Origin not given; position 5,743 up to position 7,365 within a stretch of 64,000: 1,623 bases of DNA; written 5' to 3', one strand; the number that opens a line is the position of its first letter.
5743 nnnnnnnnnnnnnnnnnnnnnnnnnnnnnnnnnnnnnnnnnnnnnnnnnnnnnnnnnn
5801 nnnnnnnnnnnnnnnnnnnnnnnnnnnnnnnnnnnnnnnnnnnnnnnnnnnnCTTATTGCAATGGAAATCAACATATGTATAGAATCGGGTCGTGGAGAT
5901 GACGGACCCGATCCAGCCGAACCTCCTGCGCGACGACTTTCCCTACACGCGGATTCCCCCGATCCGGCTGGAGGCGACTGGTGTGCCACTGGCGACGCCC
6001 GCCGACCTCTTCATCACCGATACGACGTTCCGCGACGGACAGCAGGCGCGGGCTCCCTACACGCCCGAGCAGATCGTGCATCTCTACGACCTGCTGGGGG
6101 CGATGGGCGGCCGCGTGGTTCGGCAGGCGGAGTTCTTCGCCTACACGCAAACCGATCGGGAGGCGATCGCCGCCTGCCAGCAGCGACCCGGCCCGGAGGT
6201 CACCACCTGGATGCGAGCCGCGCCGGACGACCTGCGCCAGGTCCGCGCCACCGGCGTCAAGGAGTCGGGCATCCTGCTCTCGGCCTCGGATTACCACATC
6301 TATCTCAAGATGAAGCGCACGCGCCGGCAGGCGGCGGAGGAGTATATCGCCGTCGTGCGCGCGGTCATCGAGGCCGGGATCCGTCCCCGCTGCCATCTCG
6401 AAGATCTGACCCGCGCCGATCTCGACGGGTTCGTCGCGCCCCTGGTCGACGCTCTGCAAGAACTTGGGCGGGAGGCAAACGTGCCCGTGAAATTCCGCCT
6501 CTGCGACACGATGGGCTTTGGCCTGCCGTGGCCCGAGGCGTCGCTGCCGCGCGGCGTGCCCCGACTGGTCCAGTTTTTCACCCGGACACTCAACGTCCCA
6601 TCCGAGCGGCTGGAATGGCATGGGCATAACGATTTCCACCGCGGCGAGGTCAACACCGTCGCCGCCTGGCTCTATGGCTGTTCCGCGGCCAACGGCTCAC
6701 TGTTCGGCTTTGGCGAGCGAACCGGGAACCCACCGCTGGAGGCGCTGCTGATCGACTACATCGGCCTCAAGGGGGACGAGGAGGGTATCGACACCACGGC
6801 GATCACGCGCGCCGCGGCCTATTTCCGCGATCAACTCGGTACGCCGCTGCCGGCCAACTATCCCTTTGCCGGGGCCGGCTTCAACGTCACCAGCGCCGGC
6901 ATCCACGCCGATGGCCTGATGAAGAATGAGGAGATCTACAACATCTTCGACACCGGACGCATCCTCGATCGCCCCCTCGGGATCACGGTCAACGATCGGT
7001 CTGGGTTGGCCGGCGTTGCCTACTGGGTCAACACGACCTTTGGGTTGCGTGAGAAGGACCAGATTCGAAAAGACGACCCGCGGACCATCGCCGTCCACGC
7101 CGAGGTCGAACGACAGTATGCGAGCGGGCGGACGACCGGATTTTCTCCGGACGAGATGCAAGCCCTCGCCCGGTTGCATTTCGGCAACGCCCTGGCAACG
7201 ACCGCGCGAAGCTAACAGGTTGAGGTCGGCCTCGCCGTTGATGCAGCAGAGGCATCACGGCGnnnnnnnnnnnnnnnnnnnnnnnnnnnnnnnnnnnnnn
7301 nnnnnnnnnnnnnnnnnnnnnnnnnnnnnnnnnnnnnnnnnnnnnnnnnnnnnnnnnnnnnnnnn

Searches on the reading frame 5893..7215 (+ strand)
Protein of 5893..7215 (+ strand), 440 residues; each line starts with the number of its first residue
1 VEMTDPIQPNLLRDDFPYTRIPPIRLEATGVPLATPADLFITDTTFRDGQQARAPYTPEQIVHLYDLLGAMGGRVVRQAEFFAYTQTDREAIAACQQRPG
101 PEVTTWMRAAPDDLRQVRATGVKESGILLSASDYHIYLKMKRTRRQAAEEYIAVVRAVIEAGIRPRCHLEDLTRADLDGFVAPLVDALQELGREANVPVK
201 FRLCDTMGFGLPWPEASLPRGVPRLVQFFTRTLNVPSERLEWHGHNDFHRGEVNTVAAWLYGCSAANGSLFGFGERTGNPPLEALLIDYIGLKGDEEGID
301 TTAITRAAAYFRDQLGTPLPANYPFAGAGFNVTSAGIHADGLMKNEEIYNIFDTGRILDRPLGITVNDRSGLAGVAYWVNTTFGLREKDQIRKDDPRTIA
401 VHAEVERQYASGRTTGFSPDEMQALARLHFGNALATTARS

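Call 36: search_protein_families(library=pfam, proteins=[window:5893-7215:+], max_evalue=0.001)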
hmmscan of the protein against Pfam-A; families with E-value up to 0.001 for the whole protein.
window:5893-7215:+ (440 aa): 1 family
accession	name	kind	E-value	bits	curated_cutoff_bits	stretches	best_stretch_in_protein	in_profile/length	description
PF00682.25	HMGL-like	-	5.1e-33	115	29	1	41-308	4-257/260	HMGL-like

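Call 39: search_protein_families(library=ncbifam, proteins=[window:5893-7215:+], max_evalue=1e-10)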
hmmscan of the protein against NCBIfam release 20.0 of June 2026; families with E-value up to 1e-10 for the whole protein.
window:5893-7215:+ (440 aa): 12 families
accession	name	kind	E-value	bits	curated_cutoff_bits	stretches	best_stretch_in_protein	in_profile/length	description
TIGR02660.1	nifV_homocitr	equivalog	7.1e-39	134.1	462.9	1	39-381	2-328/365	homocitrate synthase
TIGR02090.1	LEU1_arch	subfamily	8.3e-29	100.8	484.75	1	41-382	3-328/363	isopropylmalate/citramalate/homocitrate synthases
NF002085.0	PRK00915.1-2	subfamily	8.7e-28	97.3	517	1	36-353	11-313/504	2-isopropylmalate synthase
NF041069.1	IPMS_Sufob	equivalog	1.5e-26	93.6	600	1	41-392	3-340/371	isopropylmalate synthase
TIGR02146.1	LysS_fung_arch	equivalog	1.1e-25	90.6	413.55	1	41-355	1-300/344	homocitrate synthase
NF002086.0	PRK00915.1-3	equivalog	4.4e-25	88.1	532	1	38-376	6-340/516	2-isopropylmalate synthase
NF002087.0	PRK00915.1-4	equivalog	3.1e-21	75.5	729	1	38-357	6-321/516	2-isopropylmalate synthase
TIGR00973.1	leuA_bact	equivalog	1.5e-20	73.2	598.7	1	40-377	3-336/494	2-isopropylmalate synthase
NF002084.0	PRK00915.1-1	equivalog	7.4e-20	70.9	748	1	39-380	5-342/523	2-isopropylmalate synthase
NF042433.1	CitmalDyn_Leptosp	equivalog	5e-18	64.9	950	1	117-345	93-309/514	(R)-citramalate synthase CimA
NF002088.0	PRK00915.1-5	equivalog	3.7e-13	48.8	697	1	41-353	6-314/514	2-isopropylmalate synthase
TIGR00977.1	citramal_synth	equivalog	3.1e-11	42.3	450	0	202-380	172-342/526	citramalate synthase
